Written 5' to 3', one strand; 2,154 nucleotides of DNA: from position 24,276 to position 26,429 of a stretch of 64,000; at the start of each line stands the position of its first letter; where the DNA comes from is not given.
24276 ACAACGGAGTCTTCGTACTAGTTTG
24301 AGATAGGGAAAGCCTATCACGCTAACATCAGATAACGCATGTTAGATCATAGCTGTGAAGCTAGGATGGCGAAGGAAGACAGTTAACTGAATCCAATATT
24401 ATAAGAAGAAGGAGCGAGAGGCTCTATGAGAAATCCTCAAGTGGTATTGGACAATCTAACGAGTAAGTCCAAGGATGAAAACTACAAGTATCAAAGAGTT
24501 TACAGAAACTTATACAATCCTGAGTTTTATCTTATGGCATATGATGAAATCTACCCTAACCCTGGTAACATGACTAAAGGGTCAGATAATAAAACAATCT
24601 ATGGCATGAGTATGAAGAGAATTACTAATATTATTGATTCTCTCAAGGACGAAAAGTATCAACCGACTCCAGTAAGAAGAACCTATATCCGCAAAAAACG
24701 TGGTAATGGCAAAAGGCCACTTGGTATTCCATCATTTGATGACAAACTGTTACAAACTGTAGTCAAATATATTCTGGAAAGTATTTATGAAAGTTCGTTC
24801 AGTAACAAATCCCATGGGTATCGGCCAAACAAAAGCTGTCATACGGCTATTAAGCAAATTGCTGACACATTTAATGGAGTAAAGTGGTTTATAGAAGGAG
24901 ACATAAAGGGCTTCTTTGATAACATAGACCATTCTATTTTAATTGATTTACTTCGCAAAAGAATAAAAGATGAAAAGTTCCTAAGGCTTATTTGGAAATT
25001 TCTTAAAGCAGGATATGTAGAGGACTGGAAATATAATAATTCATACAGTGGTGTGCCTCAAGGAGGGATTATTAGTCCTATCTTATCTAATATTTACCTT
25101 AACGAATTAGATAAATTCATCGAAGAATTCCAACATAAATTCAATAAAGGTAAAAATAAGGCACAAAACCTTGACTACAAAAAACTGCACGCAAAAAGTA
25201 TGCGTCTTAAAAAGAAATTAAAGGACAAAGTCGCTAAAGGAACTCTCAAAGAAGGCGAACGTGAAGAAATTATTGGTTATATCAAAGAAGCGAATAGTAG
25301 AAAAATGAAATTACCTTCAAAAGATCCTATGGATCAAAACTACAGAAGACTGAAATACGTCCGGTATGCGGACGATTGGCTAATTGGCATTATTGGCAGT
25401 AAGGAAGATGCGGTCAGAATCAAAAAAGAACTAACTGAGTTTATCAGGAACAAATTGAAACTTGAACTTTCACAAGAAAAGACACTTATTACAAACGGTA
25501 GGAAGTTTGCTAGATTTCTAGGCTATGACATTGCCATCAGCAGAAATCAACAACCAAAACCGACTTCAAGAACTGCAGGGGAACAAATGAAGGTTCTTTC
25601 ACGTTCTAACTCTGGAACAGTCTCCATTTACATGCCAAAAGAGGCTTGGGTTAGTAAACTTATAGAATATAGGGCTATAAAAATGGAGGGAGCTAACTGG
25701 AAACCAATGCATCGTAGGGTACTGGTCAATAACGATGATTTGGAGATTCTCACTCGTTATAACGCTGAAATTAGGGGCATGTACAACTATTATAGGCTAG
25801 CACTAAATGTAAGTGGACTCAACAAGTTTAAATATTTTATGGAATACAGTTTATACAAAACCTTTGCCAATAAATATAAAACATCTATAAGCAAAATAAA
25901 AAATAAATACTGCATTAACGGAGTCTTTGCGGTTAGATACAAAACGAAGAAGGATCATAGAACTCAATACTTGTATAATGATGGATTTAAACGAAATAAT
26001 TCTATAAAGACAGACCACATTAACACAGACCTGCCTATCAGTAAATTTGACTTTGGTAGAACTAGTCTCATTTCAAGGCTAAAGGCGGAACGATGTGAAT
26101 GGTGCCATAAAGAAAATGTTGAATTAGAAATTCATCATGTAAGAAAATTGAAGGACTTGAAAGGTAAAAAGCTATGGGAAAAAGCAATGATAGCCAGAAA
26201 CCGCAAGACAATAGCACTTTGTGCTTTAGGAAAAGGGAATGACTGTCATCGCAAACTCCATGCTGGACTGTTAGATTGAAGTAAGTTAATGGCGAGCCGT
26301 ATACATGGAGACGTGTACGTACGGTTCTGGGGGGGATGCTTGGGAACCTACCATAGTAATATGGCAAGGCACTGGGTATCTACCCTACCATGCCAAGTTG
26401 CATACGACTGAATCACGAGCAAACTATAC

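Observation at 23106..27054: ORF-containing group II intron inserted exactly inside the HExxHxxxH zinc-binding motif of an ArdC-like gene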

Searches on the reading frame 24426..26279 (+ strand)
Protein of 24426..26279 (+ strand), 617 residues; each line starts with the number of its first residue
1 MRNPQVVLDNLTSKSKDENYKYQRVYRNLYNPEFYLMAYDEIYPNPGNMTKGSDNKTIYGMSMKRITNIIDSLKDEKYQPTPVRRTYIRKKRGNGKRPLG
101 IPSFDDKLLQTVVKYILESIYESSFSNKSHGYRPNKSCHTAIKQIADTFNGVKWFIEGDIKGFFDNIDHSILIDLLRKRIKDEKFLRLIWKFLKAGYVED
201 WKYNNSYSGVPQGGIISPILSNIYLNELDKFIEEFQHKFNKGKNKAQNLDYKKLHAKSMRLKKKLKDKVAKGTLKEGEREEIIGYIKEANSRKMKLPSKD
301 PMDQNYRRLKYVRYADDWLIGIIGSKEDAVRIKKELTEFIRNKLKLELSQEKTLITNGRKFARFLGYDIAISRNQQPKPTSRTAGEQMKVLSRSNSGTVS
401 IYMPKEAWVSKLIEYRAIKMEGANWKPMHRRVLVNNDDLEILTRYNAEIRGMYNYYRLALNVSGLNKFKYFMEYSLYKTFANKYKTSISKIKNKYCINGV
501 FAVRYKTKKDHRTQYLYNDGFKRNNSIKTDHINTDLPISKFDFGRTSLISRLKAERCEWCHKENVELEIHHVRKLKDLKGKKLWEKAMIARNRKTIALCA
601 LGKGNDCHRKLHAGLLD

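Call 6: search_protein_families(library=pfam, proteins=[window:24426-26279:+], max_evalue=0.01)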
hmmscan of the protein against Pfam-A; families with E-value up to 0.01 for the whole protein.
window:24426-26279:+ (617 aa): 3 families
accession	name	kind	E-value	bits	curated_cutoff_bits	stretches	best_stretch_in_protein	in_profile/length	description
PF00078.32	RVT_1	-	3e-35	122.3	29.6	2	90-234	2-143/205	Reverse transcriptase (RNA-dependent DNA polymerase)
PF21368.3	AI2M-like_HNH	-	5.4e-21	74.7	23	1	557-600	1-46/49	AI2M/AI1M-like, HNH endonuclease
PF01348.27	Intron_maturas2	-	1.1e-13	51.8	20.8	1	399-512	4-121/140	Type II intron maturase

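Call 16: search_solved_structures(query=window:24426-26279:+, max_evalue=0.00001)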
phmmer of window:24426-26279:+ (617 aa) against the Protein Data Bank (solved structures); distinct sequences matched with E-value up to 0.00001: 10.
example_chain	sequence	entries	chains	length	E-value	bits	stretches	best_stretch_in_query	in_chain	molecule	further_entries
5g2x_C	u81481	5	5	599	2.1e-154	518.5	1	5-600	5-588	GROUP II INTRON-ENCODED PROTEIN LTRA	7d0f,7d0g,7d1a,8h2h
5hhj_A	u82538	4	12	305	9.9e-42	146.4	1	69-233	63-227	Retron-type reverse transcriptase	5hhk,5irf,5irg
7uim_D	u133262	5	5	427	1.5e-40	142.5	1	68-234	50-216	Group II intron reverse transcriptase/maturase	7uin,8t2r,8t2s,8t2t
5hhl_A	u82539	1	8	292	2.2e-40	141.9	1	68-234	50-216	Retron-type reverse transcriptase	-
6ar1_A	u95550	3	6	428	8.3e-38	133.4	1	76-236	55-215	GsI-IIC RT | Trt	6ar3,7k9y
6me0_C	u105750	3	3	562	9.3e-30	106.8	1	36-236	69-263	Maturase reverse transcriptase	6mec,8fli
7kft_D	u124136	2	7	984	6.3e-14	54.5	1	55-234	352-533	Cas6-RT-Cas1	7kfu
8bgj_A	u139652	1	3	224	4.1e-11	45.3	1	129-232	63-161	RNA-directed DNA polymerase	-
9d4s_A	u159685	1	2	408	2.5e-06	29.5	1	88-230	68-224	Group II intron-like 4 reverse transcriptase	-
9d5x_A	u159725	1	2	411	2.5e-06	29.4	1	88-230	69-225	Group II intron-like 4 reverse transcriptase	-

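Call 20: find_related_loci(query=window:24426-26279:+, collection=genome_contigs, flank=3000)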
Query window:24426-26279:+ (617 aa) in genome_contigs; peptide patterns used: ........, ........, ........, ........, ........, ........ (x = any residue, [..] = any of these).
31 stretches matched a pattern; 13 encode a relative of the query (tblastn E <= 1e-3); 13 distinct loci.
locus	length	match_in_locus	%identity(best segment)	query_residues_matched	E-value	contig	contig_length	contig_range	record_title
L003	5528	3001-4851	95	1-617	0e+0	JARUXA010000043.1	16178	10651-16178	Sphingomonas sp. PsM26 NODE_43_length_16178_cov_18.627303, whole genome shotgun sequence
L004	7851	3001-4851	90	1-617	0e+0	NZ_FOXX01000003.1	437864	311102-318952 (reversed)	Priestia endophytica DSM 13796, whole genome shotgun sequence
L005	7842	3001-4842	62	1-617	0e+0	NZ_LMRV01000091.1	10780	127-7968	Paenibacillus sp. Soil522 contig_72, whole genome shotgun sequence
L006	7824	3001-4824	55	1-617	0e+0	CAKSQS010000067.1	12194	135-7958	MAG: uncultured Eubacteriales bacterium isolate REFINED_METABAT215_TOP10_CONTIGS_1500_ASSEMBLY_K77_MERGED__Hadza_MoBio_h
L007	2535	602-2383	47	1-608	0e+0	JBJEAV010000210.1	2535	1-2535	MAG: Prevotella sp. isolate PUUB57_bin.008 NODE_30640_length_2535_cov_30.210887, whole genome shotgun sequence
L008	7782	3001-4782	48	1-608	2e-170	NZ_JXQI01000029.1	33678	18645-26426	Prevotella pectinovora strain P4-76 contig29, whole genome shotgun sequence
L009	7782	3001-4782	47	1-608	5e-170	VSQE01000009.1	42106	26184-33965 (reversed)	MAG: Prevotellamassilia sp. isolate SC1164_S17_bin.5 SC1164_S17_SC1164_S17_bin.5_contig_9, whole genome shotgun sequence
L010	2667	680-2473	47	1-612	1e-178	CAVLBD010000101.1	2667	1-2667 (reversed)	bacterium isolate H07689-L1_cleanbin_000011 genome assembly, contig: Spades_H07689-L1_contig_16821, whole genome shotgun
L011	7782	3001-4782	47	1-608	1e-164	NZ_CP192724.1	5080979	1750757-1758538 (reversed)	Bacteroides hominis strain Tbg-374 chromosome, complete genome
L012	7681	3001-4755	44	7-613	5e-147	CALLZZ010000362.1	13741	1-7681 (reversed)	MAG TPA_asm: uncultured Clostridia bacterium isolate SRR1561995_bin.103_CONCOCT_v1.1_MAG genome assembly, contig: ERZ724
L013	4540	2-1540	43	82-616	9e-127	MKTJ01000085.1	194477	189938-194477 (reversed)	MAG: Chloroflexi bacterium 54-19 SCNpilot_cont_500_bf_scaffold_77, whole genome shotgun sequence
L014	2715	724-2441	48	19-599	2e-113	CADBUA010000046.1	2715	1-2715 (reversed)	MAG: uncultured Lachnospiraceae bacterium isolate RUG14290 genome assembly, contig: RUG14290_asm_46, whole genome shotgu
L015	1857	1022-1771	60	1-251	1e-103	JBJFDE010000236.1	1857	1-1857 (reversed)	MAG: Candidatus Cryptobacteroides sp. isolate MAHA01_bin.008 NODE_31234_length_1857_cov_17.092675, whole genome shotgun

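Call 36: find_homologous_proteins(query=window:24426-26279:+, max_evalue=1e-100)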
Query window:24426-26279:+ (617 aa): 7983 proteins with E <= 1e-100 among 8000 candidates; the best 120 are listed.
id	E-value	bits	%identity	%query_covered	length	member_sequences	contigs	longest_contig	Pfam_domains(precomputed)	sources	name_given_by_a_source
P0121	0.0e+0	1335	95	100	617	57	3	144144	PF01348.27,PF00078.33,PF21368.4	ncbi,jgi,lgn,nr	ncbi:reverse transcriptase domain-containing protein [Priestia megaterium]|jgi:group II intron rever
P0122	0.0e+0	1257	88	100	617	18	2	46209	PF01348.27,PF00078.33,PF21368.4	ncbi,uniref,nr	ncbi:reverse transcriptase/maturase family protein [Bacillus pseudomycoides]|uniref:reverse transcri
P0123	0.0e+0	1233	88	100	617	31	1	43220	PF01348.27,PF00078.33,PF21368.4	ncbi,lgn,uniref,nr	ncbi:reverse transcriptase/maturase family protein [Priestia megaterium]|uniref:reverse transcriptas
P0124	0.0e+0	1222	87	100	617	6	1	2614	PF01348.27,PF00078.33,PF21368.4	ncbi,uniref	ncbi:group II intron reverse transcriptase/maturase [Priestia megaterium]|uniref:reverse transcripta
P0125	0.0e+0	1186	85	98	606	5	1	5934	PF01348.27,PF00078.33,PF21368.4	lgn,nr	nr:reverse transcriptase/maturase family protein [Bacillus sp. TH13]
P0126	4.3e-278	942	95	72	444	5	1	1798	PF00078.33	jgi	jgi:group II intron reverse transcriptase/maturase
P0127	3.5e-269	912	65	100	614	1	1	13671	PF01348.27,PF00078.33,PF21368.4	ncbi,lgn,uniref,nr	ncbi:reverse transcriptase/maturase family protein [Bacillus salipaludis]|uniref:reverse transcripta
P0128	2.1e-258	877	64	100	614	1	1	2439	PF01348.27,PF00078.33,PF21368.4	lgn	-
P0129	5.6e-257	872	52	99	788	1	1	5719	PF01348.27,PF00078.33,PF21368.4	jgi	jgi:group II intron reverse transcriptase/maturase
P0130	7.6e-250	849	62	100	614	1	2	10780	PF01348.27,PF00078.33,PF21368.4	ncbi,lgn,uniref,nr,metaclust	ncbi:reverse transcriptase/maturase family protein [Paenibacillus sp. Soil522]|uniref:reverse transc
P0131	1.3e-245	835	-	-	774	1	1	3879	PF01348.27,PF00078.33,PF21368.4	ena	-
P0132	2.9e-244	830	60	100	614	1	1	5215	PF01348.27,PF00078.33,PF21368.4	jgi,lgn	jgi:group II intron reverse transcriptase/maturase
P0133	9.1e-242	822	60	100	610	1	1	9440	PF01348.27,PF00078.33,PF21368.4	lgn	-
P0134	1.1e-227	775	58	100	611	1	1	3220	PF01348.27,PF00078.33,PF21368.4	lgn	-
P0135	3.1e-227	774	57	100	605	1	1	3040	PF01348.27,PF00078.33,PF21368.4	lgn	-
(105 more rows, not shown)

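Call 37: find_encoding_contigs(protein=P0121, flank=2500, max_places=4)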
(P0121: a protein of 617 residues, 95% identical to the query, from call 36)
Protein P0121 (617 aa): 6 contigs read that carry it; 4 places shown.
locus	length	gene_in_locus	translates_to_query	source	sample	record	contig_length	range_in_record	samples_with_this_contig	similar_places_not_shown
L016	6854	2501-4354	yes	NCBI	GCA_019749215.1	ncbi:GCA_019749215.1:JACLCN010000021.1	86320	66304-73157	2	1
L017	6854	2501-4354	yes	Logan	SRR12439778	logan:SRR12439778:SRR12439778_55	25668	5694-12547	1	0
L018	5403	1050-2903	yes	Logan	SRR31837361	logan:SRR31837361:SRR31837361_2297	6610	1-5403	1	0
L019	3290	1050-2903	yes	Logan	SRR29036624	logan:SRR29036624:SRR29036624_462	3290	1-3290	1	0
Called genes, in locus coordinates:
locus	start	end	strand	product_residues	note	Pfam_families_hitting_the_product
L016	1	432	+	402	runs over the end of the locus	PF18555:MobL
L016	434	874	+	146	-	-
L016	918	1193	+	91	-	-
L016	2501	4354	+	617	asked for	PF00078:RVT_1, PF01348:Intron_maturas2, PF21368:AI2M-like_HNH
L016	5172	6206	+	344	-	-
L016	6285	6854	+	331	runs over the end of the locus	PF13154:DUF3991, PF13155:Toprim_2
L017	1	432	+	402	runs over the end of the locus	PF18555:MobL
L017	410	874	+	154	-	-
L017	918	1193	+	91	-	-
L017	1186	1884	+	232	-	PF08401:ArdcN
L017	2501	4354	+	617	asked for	PF00078:RVT_1, PF01348:Intron_maturas2, PF21368:AI2M-like_HNH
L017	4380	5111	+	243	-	-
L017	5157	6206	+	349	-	-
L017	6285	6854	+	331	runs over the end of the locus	PF13154:DUF3991, PF13155:Toprim_2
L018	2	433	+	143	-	?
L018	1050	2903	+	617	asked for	PF00078:RVT_1, PF01348:Intron_maturas2, PF21368:AI2M-like_HNH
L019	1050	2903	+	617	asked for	PF00078:RVT_1, PF01348:Intron_maturas2, PF21368:AI2M-like_HNH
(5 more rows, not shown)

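Call 38: find_encoding_contigs(protein=P0122, flank=2500, max_places=3)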
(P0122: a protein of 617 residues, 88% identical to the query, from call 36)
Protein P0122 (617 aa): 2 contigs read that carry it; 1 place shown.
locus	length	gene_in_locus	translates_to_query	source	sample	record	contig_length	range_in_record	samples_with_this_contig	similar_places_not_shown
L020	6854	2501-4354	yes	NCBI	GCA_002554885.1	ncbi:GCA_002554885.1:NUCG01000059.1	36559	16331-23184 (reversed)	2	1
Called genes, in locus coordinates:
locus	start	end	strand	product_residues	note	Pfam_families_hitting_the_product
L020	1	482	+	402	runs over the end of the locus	PF18555:MobL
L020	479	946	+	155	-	-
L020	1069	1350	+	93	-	-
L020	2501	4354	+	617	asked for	PF00078:RVT_1, PF01348:Intron_maturas2, PF21368:AI2M-like_HNH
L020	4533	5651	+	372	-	-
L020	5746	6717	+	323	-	-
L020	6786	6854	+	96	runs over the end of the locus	-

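Call 39: find_encoding_contigs(protein=P0123, flank=2500, max_places=3)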
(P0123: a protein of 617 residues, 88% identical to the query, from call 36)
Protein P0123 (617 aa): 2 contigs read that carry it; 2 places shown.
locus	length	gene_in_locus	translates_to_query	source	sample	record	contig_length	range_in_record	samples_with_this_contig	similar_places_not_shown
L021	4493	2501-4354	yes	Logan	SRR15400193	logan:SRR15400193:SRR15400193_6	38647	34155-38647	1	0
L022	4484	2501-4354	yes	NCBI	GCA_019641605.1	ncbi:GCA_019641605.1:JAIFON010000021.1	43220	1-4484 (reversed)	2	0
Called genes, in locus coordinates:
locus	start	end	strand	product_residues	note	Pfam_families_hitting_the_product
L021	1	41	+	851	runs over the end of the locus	PF02534:T4SS-DNA_transf, PF10412:TrwB_AAD_bind, PF12696:TraG-D_C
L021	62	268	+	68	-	-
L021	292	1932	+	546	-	PF26635:DUF8208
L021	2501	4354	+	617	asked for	PF00078:RVT_1, PF01348:Intron_maturas2, PF21368:AI2M-like_HNH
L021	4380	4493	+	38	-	?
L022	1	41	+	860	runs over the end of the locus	PF02534:T4SS-DNA_transf, PF10412:TrwB_AAD_bind, PF12696:TraG-D_C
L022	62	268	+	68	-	-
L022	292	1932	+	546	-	PF26635:DUF8208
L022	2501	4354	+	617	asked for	PF00078:RVT_1, PF01348:Intron_maturas2, PF21368:AI2M-like_HNH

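Call 45: search_protein_families(library=ncbifam, proteins=[window:24426-26279:+], max_evalue=0.001)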
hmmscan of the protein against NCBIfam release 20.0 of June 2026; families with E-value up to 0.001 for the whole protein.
window:24426-26279:+ (617 aa): 5 families
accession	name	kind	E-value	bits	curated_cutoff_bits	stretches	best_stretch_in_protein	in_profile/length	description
TIGR04416.1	group_II_RT_mat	equivalog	3.5e-83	279.7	300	1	36-483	5-352/353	group II intron reverse transcriptase/maturase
NF038233.2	retron_St85_RT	exception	1.5e-18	67.1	235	1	80-237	22-165/289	retron St85 family RNA-directed DNA polymerase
NF041746.1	Drt2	equivalog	9.2e-15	54.7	390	1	202-240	216-254/416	antiviral reverse transcriptase Drt2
NF041747.1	Drt3a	equivalog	3.1e-13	49.8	200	1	90-236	57-190/412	antiviral reverse transcriptase Drt3a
NF042941.1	Retron_TIR_antiphage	equivalog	2.3e-09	36.6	600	1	59-237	9-167/464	TIR domain-containing anti-phage reverse transcriptase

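Call 52: list_cluster_members(proteins=[window:24426-26279:+, window:23106-23810:+, window:26305-27054:+])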
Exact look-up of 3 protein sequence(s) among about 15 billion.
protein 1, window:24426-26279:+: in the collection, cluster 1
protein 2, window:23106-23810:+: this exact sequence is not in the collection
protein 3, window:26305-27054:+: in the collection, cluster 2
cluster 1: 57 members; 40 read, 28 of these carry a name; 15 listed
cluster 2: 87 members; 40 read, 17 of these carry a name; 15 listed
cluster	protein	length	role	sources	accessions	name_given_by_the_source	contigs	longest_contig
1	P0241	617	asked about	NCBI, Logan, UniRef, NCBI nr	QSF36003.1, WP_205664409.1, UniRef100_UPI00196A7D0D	group II intron reverse transcriptase/maturase (plasmid) [Priestia megaterium] | reverse transcriptase/maturase family protein n=1 Tax=Priestia megaterium TaxID=1404 ... | reverse transcriptase/maturase family protein [Priestia megaterium]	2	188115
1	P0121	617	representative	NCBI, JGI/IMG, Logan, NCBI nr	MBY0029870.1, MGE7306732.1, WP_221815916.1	reverse transcriptase domain-containing protein [Priestia megaterium] | group II intron reverse transcriptase/maturase | reverse transcriptase/maturase family protein [Priestia aryabhattai]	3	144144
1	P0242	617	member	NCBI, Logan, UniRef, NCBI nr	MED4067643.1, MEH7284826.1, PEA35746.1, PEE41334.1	reverse transcriptase/maturase family protein [Priestia megaterium] | reverse transcriptase/maturase family protein n=4 Tax=Priestia megaterium TaxID=1404 ...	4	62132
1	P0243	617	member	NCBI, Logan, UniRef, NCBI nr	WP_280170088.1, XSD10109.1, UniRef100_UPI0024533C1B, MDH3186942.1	reverse transcriptase/maturase family protein [Priestia megaterium] | reverse transcriptase/maturase family protein n=1 Tax=Priestia megaterium TaxID=1404 ...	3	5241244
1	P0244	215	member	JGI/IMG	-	hypothetical protein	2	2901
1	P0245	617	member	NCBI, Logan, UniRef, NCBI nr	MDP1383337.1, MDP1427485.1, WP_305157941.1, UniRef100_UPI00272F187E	reverse transcriptase domain-containing protein [Priestia megaterium] | reverse transcriptase/maturase family protein n=1 Tax=Priestia megaterium TaxID=1404 ... | reverse transcriptase/maturase family protein [Priestia megaterium]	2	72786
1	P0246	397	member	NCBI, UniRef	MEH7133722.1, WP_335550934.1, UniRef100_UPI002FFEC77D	group II intron reverse transcriptase/maturase, partial [Priestia megaterium] | HNH endonuclease n=1 Tax=Priestia megaterium TaxID=1404 RepID=UPI002FFEC77D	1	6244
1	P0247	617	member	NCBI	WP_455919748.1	reverse transcriptase domain-containing protein [Priestia megaterium]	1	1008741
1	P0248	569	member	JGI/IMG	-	group II intron reverse transcriptase/maturase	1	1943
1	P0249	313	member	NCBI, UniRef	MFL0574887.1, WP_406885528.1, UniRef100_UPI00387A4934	group II intron reverse transcriptase/maturase, partial [Priestia megaterium] | HNH endonuclease n=1 Tax=Priestia megaterium TaxID=1404 RepID=UPI00387A4934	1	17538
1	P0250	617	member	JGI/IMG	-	group II intron reverse transcriptase/maturase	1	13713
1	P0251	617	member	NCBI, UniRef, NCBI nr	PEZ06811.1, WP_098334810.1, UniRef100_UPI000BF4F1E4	group II intron reverse transcriptase/maturase [Priestia megaterium] | reverse transcriptase/maturase family protein n=1 Tax=Priestia megaterium TaxID=1404 ... | reverse transcriptase/maturase family protein [Priestia megaterium]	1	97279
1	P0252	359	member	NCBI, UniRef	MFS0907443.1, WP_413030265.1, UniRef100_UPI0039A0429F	group II intron reverse transcriptase/maturase [Priestia aryabhattai] | HNH endonuclease n=1 Tax=Priestia aryabhattai TaxID=412384 RepID=UPI0039A0429F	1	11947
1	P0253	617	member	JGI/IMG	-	group II intron reverse transcriptase/maturase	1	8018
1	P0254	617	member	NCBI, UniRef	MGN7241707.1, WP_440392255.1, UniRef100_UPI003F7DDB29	reverse transcriptase domain-containing protein [Priestia megaterium] | reverse transcriptase domain-containing protein n=1 Tax=Priestia megaterium TaxID=1404 ...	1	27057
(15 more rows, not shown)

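Call 54: find_encoding_contigs(protein=P0243, flank=2500, max_places=4)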
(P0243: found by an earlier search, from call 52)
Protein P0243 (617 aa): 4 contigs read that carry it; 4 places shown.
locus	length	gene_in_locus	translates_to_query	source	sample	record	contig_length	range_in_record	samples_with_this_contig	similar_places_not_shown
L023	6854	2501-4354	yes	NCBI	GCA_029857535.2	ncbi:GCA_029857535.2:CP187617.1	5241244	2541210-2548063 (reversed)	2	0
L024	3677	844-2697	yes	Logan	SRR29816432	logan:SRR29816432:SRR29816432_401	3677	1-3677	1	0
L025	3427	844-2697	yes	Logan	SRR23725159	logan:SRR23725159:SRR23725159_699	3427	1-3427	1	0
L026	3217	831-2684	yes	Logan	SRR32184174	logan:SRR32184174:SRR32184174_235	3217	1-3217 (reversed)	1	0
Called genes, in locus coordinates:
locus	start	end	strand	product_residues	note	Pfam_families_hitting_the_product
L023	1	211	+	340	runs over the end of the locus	PF11553:DUF3231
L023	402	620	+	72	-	-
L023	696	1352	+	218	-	PF06414:Zeta_toxin (faint), PF00485:PRK (weak)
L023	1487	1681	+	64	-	-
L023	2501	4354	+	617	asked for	PF00078:RVT_1, PF01348:Intron_maturas2, PF21368:AI2M-like_HNH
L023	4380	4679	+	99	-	-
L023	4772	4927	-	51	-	-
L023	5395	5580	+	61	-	-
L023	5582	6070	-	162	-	-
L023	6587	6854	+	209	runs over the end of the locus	PF00215:OMPdecase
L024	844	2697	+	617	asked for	PF00078:RVT_1, PF01348:Intron_maturas2, PF21368:AI2M-like_HNH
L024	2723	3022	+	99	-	-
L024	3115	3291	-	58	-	-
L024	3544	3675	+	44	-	?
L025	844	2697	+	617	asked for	PF00078:RVT_1, PF01348:Intron_maturas2, PF21368:AI2M-like_HNH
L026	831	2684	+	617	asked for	PF00078:RVT_1, PF01348:Intron_maturas2, PF21368:AI2M-like_HNH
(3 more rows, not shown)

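Call 55: find_encoding_contigs(protein=P0125, flank=2500, max_places=3)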
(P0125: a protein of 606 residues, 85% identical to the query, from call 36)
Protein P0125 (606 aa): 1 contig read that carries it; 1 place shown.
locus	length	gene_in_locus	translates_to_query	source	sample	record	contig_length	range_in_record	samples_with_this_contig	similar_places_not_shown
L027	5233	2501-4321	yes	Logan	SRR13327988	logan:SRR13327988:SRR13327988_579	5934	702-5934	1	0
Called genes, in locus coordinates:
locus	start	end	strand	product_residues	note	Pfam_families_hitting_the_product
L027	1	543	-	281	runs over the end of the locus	PF12833:HTH_18, PF00165:HTH_AraC, PF06445:GyrI-like, PF14526:Cass2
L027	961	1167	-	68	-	-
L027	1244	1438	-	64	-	-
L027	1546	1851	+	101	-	-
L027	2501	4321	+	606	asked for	PF00078:RVT_1, PF01348:Intron_maturas2, PF21368:AI2M-like_HNH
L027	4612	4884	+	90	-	-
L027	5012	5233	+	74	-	?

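Call 66: find_encoding_contigs(protein=P0127, flank=2500, max_places=2)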
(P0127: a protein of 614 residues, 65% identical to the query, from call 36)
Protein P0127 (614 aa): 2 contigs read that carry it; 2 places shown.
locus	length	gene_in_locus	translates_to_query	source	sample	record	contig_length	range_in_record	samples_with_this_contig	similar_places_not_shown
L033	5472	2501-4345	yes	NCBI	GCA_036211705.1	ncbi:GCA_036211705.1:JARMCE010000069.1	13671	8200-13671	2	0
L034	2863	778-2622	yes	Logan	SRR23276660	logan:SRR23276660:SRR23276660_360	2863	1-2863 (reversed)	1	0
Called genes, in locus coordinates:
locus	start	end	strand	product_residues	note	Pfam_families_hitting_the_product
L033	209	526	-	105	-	-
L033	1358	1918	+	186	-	PF08401:ArdcN, PF18818:MPTase-PolyVal (faint)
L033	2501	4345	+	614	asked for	PF00078:RVT_1, PF01348:Intron_maturas2, PF21368:AI2M-like_HNH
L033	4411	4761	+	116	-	PF18818:MPTase-PolyVal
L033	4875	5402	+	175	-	-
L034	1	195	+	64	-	?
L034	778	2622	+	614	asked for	PF00078:RVT_1, PF01348:Intron_maturas2, PF21368:AI2M-like_HNH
